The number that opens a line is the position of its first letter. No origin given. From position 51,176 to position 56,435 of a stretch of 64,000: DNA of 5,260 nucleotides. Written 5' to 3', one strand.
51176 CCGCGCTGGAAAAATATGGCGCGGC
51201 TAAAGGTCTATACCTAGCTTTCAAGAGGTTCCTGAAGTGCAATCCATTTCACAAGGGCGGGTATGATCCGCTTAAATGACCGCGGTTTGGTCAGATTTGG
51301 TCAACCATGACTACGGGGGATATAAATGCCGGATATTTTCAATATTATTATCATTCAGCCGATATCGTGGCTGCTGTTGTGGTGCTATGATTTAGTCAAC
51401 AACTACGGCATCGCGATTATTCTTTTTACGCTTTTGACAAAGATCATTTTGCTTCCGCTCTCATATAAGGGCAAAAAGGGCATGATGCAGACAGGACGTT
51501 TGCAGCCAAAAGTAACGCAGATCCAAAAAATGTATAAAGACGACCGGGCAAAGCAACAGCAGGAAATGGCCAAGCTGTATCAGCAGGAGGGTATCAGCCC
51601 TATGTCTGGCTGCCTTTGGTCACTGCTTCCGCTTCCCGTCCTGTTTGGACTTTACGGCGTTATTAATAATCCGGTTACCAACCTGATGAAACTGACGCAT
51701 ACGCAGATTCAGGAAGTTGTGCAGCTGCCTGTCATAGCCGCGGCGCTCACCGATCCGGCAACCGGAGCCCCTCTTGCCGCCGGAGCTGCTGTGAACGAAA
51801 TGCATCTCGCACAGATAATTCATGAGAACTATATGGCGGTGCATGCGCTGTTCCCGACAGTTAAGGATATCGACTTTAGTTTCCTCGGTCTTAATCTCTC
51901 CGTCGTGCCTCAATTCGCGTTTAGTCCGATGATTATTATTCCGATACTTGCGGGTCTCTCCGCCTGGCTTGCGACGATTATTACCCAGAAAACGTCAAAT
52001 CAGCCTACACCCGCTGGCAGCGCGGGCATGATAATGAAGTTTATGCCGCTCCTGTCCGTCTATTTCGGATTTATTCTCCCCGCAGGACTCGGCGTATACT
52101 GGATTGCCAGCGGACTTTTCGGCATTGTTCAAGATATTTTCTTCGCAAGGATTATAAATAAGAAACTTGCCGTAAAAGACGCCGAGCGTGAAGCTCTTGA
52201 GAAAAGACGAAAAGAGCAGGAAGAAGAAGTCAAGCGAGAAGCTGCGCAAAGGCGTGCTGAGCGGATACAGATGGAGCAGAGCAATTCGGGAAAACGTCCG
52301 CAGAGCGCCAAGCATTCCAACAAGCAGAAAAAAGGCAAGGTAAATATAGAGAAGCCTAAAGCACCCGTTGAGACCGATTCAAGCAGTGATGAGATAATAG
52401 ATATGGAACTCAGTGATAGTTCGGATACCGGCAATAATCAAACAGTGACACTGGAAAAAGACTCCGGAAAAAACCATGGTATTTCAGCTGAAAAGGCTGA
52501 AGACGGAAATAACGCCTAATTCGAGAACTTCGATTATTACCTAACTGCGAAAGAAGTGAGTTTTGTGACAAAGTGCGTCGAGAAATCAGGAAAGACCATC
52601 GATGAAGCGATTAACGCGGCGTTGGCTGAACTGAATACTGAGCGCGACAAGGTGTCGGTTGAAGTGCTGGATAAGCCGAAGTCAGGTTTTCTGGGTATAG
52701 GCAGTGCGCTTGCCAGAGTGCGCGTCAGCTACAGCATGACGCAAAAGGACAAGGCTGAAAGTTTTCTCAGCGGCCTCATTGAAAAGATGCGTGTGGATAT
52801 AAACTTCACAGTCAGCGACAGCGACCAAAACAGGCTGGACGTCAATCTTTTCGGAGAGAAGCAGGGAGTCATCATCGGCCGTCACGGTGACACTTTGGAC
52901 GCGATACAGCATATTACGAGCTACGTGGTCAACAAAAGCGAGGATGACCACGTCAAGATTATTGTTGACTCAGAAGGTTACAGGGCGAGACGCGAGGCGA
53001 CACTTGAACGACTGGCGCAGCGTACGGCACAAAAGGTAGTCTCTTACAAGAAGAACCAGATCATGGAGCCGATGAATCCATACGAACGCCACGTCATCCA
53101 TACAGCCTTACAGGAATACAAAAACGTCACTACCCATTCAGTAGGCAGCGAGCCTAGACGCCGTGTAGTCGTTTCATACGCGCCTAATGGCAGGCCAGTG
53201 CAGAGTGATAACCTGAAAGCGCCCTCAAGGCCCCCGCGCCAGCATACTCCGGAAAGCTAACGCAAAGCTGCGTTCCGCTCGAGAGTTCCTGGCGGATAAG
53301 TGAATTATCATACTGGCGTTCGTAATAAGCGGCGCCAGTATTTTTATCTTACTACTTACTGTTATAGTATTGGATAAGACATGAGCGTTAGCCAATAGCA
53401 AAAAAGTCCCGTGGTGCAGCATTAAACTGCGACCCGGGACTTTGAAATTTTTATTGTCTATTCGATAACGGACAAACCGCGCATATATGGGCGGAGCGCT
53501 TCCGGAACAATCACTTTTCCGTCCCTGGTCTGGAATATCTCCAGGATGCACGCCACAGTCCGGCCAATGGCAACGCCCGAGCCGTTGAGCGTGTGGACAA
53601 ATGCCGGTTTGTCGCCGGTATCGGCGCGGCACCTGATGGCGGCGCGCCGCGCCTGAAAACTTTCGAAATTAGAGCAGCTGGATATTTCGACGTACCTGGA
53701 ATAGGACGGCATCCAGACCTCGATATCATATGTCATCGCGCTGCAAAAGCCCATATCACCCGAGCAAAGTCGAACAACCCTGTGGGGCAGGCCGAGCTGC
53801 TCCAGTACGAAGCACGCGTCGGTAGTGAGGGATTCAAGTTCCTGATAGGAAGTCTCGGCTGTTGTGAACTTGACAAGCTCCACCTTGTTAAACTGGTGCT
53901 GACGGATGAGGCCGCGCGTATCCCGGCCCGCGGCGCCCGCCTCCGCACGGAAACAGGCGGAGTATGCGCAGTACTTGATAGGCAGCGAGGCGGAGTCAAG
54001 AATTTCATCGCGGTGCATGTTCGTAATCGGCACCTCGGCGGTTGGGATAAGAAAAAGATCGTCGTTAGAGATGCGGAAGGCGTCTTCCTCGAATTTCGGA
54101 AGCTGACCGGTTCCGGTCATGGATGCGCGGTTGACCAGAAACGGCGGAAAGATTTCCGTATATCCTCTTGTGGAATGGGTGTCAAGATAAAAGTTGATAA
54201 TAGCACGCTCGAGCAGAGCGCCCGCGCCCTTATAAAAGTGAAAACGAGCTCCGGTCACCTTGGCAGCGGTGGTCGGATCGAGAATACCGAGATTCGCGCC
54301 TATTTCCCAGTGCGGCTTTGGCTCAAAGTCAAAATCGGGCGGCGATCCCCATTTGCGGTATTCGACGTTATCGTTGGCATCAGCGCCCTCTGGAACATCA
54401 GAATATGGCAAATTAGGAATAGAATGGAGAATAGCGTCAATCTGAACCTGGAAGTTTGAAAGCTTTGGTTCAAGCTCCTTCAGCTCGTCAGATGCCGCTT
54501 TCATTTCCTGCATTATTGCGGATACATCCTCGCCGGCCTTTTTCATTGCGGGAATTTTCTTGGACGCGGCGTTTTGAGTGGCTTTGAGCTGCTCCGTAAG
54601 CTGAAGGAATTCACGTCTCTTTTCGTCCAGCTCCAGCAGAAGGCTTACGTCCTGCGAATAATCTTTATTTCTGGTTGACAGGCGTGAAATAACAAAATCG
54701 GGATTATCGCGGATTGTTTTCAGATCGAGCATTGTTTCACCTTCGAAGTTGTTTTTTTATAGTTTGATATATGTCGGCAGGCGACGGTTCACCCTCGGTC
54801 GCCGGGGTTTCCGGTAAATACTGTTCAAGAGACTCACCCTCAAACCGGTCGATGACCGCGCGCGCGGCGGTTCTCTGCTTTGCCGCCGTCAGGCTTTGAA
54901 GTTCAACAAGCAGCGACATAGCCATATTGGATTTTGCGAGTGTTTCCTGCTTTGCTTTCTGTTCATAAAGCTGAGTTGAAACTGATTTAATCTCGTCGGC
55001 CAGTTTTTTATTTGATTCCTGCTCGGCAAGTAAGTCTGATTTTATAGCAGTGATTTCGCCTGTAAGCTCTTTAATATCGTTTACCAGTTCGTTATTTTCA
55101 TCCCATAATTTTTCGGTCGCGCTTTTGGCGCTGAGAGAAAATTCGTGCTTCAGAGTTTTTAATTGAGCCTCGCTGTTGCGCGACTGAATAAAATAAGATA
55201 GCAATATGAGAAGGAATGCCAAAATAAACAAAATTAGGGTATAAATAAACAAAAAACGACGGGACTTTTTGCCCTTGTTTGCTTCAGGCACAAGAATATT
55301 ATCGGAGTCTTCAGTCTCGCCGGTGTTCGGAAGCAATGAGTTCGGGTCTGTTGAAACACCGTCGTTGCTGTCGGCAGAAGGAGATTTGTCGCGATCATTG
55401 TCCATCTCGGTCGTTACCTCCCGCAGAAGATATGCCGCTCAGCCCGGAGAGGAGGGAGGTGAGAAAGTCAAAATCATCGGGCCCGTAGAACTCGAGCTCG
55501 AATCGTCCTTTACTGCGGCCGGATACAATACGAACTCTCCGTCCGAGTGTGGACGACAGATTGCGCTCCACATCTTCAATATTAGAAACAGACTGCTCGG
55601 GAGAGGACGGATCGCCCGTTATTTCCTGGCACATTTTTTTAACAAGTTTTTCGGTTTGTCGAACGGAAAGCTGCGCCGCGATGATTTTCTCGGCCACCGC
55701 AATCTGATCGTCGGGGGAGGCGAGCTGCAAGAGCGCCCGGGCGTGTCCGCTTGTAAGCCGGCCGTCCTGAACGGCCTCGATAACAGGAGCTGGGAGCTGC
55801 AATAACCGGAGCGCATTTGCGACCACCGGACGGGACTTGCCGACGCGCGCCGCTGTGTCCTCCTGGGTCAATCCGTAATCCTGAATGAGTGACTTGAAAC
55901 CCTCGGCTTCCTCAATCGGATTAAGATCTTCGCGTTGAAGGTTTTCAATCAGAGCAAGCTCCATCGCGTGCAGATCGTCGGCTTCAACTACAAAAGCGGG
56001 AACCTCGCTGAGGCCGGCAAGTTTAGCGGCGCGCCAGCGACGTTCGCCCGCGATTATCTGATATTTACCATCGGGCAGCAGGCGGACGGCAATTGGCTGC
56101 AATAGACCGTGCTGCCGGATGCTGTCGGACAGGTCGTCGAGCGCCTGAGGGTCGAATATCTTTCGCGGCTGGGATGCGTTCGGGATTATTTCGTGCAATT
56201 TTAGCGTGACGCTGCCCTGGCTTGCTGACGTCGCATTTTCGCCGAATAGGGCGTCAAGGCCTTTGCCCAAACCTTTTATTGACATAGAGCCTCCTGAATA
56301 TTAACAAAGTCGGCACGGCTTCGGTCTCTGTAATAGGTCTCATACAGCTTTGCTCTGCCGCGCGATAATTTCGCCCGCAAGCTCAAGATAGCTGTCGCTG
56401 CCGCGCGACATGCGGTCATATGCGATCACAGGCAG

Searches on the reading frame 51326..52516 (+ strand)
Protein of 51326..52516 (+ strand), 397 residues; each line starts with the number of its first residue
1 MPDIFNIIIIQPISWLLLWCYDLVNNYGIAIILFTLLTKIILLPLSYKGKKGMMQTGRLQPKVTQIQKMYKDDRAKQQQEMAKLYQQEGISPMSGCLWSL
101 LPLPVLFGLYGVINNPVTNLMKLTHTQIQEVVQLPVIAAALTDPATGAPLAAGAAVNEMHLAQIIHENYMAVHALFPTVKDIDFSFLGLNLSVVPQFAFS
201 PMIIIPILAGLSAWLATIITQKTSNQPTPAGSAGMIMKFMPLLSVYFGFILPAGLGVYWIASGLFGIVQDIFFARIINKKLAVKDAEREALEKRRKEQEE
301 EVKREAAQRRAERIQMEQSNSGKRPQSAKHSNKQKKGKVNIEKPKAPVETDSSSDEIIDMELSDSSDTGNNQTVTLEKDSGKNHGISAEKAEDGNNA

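Call 63: search_protein_families(library=pfam, proteins=[window:51326-52516:+], max_evalue=0.001)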
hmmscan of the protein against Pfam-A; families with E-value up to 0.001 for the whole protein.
window:51326-52516:+ (397 aa): 1 family
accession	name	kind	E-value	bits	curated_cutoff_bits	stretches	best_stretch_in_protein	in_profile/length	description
PF02096.25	60KD_IMP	-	1e-45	156.1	35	1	27-273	1-161/163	60Kd inner membrane protein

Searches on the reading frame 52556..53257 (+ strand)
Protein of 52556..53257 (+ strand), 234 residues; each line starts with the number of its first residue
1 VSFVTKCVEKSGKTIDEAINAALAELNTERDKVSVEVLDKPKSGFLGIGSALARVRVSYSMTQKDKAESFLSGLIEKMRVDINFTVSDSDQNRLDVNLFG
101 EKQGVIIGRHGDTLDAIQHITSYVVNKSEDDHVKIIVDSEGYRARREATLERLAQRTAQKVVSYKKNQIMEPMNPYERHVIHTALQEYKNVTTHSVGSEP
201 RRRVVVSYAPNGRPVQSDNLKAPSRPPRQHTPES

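Call 63: search_protein_families(library=pfam, proteins=[window:52556-53257:+], max_evalue=0.001)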
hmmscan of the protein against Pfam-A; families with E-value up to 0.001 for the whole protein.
window:52556-53257:+ (234 aa): 3 families
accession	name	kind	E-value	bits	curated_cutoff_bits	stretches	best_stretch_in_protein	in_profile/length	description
PF01424.28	R3H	-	5.2e-21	74.9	26.8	1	149-207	2-59/60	R3H domain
PF14804.11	Jag_N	-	1.1e-20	74.2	25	1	11-59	2-50/50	Jag N-terminus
PF13083.13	KH_KhpA-B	-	3.4e-14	53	32.1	1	64-135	1-71/73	KhpA/KhpB, KH domain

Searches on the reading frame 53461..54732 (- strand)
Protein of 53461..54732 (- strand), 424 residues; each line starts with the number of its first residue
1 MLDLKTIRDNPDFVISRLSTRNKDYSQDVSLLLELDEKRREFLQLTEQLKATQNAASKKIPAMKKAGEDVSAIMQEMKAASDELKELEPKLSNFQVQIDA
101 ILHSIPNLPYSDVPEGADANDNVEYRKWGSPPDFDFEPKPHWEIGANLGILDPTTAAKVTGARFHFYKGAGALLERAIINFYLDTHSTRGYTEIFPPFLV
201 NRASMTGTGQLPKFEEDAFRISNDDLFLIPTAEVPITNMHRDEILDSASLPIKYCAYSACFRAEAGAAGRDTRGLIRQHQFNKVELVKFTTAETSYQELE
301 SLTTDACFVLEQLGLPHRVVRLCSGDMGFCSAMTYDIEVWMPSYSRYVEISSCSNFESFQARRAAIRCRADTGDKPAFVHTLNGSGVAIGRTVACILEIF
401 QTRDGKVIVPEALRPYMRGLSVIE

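Call 63: search_protein_families(library=pfam, proteins=[window:53461-54732:-], max_evalue=0.001)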
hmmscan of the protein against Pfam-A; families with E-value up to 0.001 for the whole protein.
window:53461-54732:- (424 aa): 2 families
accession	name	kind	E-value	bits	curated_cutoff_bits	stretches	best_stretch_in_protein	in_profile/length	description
PF00587.30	tRNA-synt_2b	-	1.1e-41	143.4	29.3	1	222-399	6-178/179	tRNA synthetase class II core domain (G, H, P, S and T)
PF02403.27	Seryl_tRNA_N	-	1.4e-29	102.9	28.2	1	1-109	1-108/108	Seryl-tRNA synthetase N-terminal domain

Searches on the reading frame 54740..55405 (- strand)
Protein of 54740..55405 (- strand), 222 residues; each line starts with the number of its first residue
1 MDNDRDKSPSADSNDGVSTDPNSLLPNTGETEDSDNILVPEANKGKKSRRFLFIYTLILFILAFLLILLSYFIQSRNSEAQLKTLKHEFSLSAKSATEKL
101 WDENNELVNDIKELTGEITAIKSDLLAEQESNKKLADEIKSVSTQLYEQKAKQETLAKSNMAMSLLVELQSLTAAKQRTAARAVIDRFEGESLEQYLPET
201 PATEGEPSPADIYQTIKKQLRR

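Call 63: search_protein_families(library=pfam, proteins=[window:54740-55405:-], max_evalue=0.001)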
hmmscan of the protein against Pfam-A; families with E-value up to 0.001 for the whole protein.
window:54740-55405:- (222 aa): 1 family
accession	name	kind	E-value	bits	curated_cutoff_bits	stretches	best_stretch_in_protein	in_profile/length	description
PF23099.1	UTP20_C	-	3.6e-05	23.6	27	1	103-221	16-134/308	Small subunit processome component 20 homolog, C-terminal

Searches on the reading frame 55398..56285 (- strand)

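Call 63: search_protein_families(library=pfam, proteins=[window:55398-56285:-], max_evalue=0.001)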
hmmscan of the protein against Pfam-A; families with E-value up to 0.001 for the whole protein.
window:55398-56285:- (296 aa): 2 families
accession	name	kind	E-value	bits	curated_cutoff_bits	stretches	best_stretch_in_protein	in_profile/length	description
PF17762.8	HTH_ParB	-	9.4e-40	135.3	22.6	1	119-218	1-100/102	ParB HTH domain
PF02195.25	ParB_N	-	7.4e-33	112.9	26.3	1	28-117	6-95/95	ParB N-terminal domain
